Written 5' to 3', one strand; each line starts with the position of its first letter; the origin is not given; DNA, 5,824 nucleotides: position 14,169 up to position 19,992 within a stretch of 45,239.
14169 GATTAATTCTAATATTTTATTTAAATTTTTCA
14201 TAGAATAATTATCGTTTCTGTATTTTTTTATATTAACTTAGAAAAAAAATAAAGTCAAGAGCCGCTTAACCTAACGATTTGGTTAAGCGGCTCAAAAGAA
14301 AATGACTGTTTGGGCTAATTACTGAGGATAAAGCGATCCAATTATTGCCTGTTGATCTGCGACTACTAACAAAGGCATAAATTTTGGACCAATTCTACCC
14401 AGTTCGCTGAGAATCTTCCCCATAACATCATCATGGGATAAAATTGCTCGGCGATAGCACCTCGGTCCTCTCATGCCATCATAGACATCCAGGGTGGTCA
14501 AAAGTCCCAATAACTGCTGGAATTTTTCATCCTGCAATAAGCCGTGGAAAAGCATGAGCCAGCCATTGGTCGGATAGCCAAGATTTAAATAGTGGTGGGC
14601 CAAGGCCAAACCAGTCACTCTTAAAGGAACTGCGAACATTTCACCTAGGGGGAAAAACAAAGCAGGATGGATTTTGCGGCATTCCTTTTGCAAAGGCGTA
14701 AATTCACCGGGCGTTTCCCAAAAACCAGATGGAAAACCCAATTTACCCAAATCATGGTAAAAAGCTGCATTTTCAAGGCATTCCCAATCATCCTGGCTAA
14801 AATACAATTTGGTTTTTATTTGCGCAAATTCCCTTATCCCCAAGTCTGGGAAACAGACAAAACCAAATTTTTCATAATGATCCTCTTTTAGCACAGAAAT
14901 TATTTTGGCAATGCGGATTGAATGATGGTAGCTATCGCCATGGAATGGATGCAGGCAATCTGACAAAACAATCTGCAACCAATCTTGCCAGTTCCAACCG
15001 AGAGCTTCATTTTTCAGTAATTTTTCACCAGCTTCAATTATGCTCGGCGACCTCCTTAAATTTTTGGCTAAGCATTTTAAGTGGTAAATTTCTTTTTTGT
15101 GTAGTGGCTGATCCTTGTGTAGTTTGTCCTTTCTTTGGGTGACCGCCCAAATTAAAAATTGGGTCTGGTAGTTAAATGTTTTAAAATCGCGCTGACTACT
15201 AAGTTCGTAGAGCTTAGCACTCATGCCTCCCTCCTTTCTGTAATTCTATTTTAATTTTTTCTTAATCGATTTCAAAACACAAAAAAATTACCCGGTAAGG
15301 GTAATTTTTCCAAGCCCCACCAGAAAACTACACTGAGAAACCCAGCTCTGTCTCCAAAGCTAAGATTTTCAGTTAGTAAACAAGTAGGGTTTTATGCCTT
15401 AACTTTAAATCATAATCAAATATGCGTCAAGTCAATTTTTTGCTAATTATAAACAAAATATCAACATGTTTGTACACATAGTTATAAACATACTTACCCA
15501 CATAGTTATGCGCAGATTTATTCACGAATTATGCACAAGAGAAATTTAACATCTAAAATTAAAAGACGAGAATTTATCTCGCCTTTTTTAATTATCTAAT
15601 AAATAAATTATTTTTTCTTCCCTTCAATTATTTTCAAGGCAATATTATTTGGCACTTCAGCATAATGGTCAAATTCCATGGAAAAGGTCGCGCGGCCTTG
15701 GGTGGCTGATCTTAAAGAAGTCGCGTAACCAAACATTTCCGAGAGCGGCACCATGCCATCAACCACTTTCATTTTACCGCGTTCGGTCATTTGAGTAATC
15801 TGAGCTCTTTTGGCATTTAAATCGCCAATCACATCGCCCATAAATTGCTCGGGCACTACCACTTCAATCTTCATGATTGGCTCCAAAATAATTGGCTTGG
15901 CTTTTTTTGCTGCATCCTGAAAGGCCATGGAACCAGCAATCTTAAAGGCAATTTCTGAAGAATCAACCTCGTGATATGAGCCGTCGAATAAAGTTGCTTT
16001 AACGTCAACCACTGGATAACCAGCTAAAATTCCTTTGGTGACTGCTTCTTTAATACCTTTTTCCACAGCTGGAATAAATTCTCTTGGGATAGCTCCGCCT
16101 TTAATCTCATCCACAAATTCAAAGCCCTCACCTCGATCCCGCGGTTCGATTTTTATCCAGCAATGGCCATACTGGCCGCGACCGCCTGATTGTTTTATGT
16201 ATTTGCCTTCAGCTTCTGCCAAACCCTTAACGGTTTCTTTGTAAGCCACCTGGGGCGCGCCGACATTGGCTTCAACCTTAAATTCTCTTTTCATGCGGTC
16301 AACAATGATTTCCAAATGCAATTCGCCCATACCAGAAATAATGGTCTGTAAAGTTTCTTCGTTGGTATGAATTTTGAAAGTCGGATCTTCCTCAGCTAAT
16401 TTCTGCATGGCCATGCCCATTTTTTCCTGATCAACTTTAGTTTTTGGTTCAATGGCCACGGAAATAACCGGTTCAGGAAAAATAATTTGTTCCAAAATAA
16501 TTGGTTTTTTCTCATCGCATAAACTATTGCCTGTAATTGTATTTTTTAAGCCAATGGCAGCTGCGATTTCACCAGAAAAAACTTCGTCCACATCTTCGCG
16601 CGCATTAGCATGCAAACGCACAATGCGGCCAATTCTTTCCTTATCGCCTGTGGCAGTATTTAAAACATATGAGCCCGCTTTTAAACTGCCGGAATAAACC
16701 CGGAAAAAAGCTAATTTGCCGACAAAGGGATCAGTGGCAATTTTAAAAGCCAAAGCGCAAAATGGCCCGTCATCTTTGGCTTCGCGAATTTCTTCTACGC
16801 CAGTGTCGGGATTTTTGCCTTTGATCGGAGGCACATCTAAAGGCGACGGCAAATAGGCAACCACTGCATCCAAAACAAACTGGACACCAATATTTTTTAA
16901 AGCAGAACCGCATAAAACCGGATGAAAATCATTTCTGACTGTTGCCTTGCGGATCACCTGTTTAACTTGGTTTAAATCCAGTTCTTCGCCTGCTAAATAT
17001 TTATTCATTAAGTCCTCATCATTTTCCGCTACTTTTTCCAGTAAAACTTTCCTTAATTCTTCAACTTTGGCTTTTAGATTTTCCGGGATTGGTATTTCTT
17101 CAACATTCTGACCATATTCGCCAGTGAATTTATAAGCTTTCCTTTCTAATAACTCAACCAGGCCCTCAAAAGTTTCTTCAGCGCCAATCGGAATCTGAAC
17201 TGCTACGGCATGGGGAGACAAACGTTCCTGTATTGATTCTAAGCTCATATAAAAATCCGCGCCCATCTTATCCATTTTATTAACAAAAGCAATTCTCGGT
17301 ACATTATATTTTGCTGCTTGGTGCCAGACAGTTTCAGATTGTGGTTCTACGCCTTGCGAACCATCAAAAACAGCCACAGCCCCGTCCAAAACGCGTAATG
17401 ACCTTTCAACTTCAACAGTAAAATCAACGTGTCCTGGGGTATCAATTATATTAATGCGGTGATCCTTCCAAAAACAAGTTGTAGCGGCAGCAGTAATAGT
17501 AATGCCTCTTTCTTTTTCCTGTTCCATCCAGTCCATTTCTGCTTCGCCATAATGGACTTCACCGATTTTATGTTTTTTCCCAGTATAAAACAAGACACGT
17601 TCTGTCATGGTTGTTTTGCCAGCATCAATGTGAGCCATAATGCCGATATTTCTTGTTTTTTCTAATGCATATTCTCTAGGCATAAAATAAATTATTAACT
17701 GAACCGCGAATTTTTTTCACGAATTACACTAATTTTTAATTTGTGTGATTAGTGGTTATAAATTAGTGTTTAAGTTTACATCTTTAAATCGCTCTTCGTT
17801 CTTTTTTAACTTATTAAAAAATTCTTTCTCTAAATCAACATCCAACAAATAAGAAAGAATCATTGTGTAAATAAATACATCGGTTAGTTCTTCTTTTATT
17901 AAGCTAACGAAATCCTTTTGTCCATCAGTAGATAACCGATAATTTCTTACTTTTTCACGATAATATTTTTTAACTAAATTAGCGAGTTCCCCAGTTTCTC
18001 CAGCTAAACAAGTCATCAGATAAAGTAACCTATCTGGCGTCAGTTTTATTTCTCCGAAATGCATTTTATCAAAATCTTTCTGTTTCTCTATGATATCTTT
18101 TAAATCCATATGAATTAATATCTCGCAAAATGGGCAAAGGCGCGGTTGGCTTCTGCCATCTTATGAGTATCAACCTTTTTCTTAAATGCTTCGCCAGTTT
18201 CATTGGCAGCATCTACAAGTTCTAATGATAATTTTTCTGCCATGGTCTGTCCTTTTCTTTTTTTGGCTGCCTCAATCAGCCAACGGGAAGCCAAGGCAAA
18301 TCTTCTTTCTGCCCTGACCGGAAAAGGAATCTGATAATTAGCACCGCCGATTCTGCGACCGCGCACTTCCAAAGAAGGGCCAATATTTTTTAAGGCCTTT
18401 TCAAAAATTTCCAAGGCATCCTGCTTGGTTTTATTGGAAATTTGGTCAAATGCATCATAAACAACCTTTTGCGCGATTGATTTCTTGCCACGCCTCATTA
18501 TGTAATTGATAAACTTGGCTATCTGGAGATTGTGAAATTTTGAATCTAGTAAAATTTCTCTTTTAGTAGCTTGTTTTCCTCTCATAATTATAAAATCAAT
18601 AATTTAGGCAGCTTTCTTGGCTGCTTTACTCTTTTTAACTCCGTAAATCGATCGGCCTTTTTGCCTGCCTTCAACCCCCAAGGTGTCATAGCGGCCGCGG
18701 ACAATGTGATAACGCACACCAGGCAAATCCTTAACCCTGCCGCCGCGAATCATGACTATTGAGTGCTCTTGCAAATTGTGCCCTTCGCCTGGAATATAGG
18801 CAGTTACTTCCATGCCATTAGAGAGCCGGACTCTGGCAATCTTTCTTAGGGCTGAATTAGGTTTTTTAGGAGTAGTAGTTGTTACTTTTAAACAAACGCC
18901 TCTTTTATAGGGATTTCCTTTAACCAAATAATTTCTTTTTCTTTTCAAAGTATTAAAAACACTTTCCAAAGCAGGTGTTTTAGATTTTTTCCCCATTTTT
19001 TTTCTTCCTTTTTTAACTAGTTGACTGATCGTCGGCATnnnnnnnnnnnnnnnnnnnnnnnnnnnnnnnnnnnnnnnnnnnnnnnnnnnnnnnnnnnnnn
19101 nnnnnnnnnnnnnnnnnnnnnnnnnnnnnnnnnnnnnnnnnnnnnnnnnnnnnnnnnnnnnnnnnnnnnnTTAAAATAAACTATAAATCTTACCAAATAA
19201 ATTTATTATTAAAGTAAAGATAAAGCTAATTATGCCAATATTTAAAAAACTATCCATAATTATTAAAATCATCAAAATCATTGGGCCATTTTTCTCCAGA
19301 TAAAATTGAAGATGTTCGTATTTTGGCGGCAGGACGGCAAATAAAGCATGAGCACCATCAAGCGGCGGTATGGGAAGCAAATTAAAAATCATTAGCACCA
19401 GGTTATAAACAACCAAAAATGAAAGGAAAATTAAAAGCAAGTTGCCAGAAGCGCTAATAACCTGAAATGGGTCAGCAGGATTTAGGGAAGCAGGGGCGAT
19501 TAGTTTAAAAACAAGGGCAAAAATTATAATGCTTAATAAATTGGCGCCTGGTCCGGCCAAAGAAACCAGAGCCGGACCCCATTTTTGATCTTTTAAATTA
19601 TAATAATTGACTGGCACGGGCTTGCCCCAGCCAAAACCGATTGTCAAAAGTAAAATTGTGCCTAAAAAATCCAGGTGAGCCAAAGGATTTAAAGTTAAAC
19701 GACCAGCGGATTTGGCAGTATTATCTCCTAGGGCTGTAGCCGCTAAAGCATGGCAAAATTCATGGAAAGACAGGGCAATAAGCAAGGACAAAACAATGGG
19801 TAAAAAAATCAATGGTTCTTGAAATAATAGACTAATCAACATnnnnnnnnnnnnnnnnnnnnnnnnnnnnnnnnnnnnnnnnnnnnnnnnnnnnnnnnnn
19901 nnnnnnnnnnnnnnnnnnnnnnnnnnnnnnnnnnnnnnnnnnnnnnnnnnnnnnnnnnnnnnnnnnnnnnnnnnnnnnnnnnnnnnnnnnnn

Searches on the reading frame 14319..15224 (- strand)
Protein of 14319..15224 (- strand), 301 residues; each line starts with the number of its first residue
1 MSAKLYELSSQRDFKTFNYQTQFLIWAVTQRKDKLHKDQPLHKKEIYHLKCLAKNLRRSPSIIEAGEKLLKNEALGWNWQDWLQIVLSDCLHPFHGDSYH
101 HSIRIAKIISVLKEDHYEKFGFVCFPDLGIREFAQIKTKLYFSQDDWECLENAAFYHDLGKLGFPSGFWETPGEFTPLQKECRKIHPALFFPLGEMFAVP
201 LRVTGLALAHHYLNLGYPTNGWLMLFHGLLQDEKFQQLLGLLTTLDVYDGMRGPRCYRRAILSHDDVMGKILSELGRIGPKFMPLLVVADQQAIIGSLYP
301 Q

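Call 63: search_protein_families(library=pfam, proteins=[window:14319-15224:-], max_evalue=0.01)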
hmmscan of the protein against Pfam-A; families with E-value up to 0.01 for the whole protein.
window:14319-15224:- (301 aa): 1 family
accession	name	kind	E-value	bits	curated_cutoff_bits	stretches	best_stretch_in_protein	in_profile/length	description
PF01966.28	HD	-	2.9e-05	24.8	22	1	99-246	2-111/116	HD domain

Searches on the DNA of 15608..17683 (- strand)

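Call 71: build_rna_model(alignment_id=A2, structure=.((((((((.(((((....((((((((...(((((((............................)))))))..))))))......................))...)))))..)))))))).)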
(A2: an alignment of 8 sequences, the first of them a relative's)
Model R1 built from alignment A2 (8 sequences, 123 columns); structure: as given.
model positions 96; base pairs 28; branch points 0; effective number of sequences 2.26; information 0.596 bits per position. Calibrated on 0.2 Mb of random sequence (short: E-values are rough).
structure used (alignment columns):
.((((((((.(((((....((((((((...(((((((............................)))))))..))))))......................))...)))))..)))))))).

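Call 72: search_with_rna_model(model_id=R1, sources=[window, L002, L003, L005, L086, L088, L089, L090, L092, L093, L094, L095, L096, L097, L008, L010, L046, L055, L006, L053, L007, L012, L013, L019, L022, L024, L038, L052, L060, L068], max_evalue=10)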
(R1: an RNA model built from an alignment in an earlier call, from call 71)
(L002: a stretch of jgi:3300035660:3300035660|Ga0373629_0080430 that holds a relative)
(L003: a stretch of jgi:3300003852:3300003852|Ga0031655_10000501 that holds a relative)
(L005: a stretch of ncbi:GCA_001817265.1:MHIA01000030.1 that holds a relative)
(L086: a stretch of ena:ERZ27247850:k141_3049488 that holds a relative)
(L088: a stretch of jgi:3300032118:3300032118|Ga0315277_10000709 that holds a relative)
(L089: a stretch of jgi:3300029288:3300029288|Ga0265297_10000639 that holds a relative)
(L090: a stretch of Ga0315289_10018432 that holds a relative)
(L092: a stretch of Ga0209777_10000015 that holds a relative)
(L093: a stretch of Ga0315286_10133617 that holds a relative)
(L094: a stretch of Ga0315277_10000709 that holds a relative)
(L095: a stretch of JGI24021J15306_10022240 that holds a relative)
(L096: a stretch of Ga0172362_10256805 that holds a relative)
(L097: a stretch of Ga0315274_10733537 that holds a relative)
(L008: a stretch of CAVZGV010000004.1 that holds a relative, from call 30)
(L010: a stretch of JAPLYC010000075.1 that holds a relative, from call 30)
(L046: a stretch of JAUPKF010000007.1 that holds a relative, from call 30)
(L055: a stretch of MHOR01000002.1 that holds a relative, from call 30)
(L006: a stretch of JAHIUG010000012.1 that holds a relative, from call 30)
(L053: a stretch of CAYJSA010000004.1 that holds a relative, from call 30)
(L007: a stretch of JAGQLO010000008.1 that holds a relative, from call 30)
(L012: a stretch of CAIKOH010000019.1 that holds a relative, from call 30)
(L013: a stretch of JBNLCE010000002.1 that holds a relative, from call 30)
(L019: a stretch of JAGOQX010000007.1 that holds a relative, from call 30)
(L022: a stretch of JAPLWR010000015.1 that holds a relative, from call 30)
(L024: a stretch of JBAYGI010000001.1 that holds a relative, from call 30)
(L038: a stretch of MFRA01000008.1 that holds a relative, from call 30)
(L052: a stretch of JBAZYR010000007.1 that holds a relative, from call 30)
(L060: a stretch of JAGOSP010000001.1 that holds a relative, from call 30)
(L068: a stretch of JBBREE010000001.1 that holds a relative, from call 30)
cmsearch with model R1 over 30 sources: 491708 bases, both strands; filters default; matches with E-value up to 10: 59.
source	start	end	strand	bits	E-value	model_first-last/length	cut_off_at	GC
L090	6831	6930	-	99.5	1.3e-20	1-96/96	no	0.25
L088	7733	7832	-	95.1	1.5e-19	1-96/96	no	0.23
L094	12136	12235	+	95.1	1.5e-19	1-96/96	no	0.23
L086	7792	7888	-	93.7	3.3e-19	1-96/96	no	0.29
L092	3641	3737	+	93.7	3.3e-19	1-96/96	no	0.29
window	19894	20013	+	92.3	7.1e-19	1-96/96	no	0.37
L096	898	982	+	77.4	3.2e-15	1-96/96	no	0.29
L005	9896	9984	+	75.6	8.7e-15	1-96/96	no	0.31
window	41467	41574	-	67.7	7.6e-13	1-96/96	no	0.4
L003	9910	9983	+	50.3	1.4e-08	1-96/96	no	0.38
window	17699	17774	-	47.1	8.2e-08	1-96/96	no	0.28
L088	7733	7832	+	45.2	2.3e-07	1-96/96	no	0.23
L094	12136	12235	-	45.2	2.3e-07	1-96/96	no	0.23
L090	6831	6930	+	42.8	9.4e-07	1-96/96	no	0.25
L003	9910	9983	-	41.7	1.7e-06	1-96/96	no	0.38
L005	9896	9984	-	38.8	8.7e-06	1-96/96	no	0.31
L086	7792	7888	+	36.9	2.6e-05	1-96/96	no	0.29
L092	3641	3737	-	36.9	2.6e-05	1-96/96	no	0.29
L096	898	982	-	36.2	3.8e-05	1-96/96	no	0.29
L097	1016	1061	-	28.8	0.0024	50-96/96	5'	0.3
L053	9824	9941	-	27.4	0.0054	1-96/96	no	0.27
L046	7922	8005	+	25.7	0.014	1-96/96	no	0.37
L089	9529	9617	-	25.3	0.018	1-96/96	no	0.28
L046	10111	10206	-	22.9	0.067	1-96/96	no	0.34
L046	10111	10206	+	22.4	0.092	1-96/96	no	0.34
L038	4653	4741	+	21.7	0.13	1-96/96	no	0.26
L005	13486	13573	+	20.9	0.21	1-96/96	no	0.34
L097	1016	1061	+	20.8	0.23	1-68/96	3'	0.3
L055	631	715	-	19.7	0.41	1-96/96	no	0.26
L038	8750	8822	+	19.7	0.42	1-96/96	no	0.26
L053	9839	9919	+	19.5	0.47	1-96/96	no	0.26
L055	6126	6163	-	18.9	0.65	1-96/96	no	0.29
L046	7922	8005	-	18.5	0.81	1-96/96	no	0.37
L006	14778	14863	-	18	1.1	1-96/96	no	0.34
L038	13395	13474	-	17.9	1.2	1-96/96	no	0.3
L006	12907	12988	-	17.4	1.5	1-96/96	no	0.24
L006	3951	4021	-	17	1.9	1-96/96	no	0.32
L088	7065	7110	-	16.8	2.1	1-96/96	no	0.41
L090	6163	6208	-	16.8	2.1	1-96/96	no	0.41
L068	11707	11793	+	16.3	2.8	1-96/96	no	0.25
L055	6111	6181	+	16.3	2.8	1-96/96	no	0.23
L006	12899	12996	+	16.2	3.1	1-96/96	no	0.28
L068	11699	11787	-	16.1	3.1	1-96/96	no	0.26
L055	8160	8250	-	15.8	3.7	1-96/96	no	0.45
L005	13486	13573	-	15.6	4.1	1-96/96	no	0.34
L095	5162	5248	-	15.5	4.3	1-96/96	no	0.24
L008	11174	11243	-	15.3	5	1-96/96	no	0.29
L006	12594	12667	+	15.2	5.3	1-96/96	no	0.38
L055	221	252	-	14.9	6.2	1-96/96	no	0.19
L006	14771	14856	+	14.5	7.7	1-96/96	no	0.33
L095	7117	7203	+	14.5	7.7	1-96/96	no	0.3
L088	12078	12132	-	14.4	8.1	1-96/96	no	0.22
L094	7836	7890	+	14.4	8.1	1-96/96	no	0.22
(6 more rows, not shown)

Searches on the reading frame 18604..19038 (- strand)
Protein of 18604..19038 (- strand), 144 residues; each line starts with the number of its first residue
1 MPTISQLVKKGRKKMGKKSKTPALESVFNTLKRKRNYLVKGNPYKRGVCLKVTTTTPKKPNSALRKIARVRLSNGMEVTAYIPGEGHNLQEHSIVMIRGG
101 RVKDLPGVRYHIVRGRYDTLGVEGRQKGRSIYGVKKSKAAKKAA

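Call 28: search_protein_families(library=pfam, proteins=[window:18604-19038:-])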
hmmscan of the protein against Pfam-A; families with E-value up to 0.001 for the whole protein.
window:18604-19038:- (144 aa): 1 family
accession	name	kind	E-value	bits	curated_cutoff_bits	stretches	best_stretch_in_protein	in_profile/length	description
PF00164.32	Ribosom_S12_S23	-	1.1e-37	128.5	22.3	1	36-136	5-107/110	Ribosomal protein S12/S23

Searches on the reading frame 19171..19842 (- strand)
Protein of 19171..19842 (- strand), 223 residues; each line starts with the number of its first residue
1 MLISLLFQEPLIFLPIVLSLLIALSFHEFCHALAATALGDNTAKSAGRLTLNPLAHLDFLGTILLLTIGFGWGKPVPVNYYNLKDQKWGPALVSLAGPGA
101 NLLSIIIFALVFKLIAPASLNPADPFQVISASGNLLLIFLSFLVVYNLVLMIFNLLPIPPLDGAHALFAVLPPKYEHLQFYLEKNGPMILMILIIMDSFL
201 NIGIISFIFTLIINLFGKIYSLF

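Call 28: search_protein_families(library=pfam, proteins=[window:19171-19842:-])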
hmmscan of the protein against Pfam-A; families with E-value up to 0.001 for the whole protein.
window:19171-19842:- (223 aa): 1 family
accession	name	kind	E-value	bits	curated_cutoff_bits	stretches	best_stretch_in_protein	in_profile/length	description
PF02163.28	Peptidase_M50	-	3.9e-11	43.1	27.2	1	17-172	3-195/221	Peptidase family M50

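Call 30: find_related_loci(query=window:19171-19842:-, collection=genome_contigs, flank=10000)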
Query window:19171-19842:- (223 aa) in genome_contigs; peptide patterns used: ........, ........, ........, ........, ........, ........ (x = any residue, [..] = any of these).
169 stretches matched a pattern; 89 encode a relative of the query (tblastn E <= 1e-3); the best 80 are kept; 80 distinct loci.
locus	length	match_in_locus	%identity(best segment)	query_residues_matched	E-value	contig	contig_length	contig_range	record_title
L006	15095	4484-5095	50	2-215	4e-59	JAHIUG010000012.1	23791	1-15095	MAG: Patescibacteria group bacterium isolate MM_PC_MetaG.mb.242 MM_PC_MetaG.mb.242_k141_227499, whole genome shotgun seq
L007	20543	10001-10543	53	1-190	5e-59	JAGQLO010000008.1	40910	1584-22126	MAG: Candidatus Doudnabacteria bacterium isolate HKST-UBA18 NODE_8_length_40910_cov_8.593050, whole genome shotgun seque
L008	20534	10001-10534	56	18-196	9e-59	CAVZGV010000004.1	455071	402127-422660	MAG: Candidatus Falkowbacteria bacterium isolate MFD04716.bin.1.162 genome assembly, contig: contig_24681, whole genome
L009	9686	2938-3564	48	2-220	5e-57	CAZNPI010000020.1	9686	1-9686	MAG TPA_asm: uncultured Gammaproteobacteria bacterium isolate SRP278252_co1_70 genome assembly, contig: NODE_12934_lengt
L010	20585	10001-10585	51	18-213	3e-54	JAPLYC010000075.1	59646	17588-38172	MAG: Candidatus Parcubacteria bacterium isolate LacPavin_0920_SED3_MAG_40_21 LacPavin_0920_SED3_scaffold_4742810, whole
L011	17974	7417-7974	49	1-195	6e-52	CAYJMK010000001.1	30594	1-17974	MAG TPA_asm: uncultured Candidatus Saccharibacteria bacterium isolate ERP125453_co1_1 genome assembly, contig: NODE_1246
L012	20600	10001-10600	48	1-210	3e-52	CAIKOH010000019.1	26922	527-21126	Candidatus Uhrbacteria bacterium isolate T7_bin-302 genome assembly, contig: bin-302:19/79, whole genome shotgun sequenc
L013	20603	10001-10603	50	2-212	4e-52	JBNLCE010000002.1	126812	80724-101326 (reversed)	MAG: Patescibacteria group bacterium isolate C2.bin.10.permissive NODE_2_length_126812_cov_5.129939, whole genome shotgu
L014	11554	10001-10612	48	2-215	1e-50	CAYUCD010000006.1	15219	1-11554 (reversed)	MAG TPA_asm: uncultured Gammaproteobacteria bacterium isolate SRP302447_co3_92 genome assembly, contig: NODE_10843_lengt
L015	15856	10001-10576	50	7-208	2e-46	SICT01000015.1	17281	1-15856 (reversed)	MAG: Candidatus Uhrbacteria bacterium isolate Baikal-deep-G212 BACOMB-C15804, whole genome shotgun sequence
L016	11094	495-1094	45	1-208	2e-45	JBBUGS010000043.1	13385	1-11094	MAG: Patescibacteria group bacterium isolate H41-bin179_1 H41_bin179_1_000000000043, whole genome shotgun sequence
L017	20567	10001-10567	42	7-205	4e-45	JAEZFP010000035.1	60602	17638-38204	MAG: Bacillota bacterium isolate OH_CBrB_56 k127_647726, whole genome shotgun sequence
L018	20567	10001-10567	43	7-205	4e-45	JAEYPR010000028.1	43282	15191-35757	MAG: Bacillota bacterium isolate OH_CBB_200 k127_1102413, whole genome shotgun sequence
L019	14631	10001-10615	45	2-216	2e-53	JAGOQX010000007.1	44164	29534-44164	Patescibacteria group bacterium isolate Gw_Eff_bin_226 Gw_Eff_1368_length_44164_cov_7.189136, whole genome shotgun seque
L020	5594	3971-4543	47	20-212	1e-43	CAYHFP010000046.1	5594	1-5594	MAG TPA_asm: uncultured Candidatus Saccharibacteria bacterium isolate ERP119705_co12_151 genome assembly, contig: NODE_1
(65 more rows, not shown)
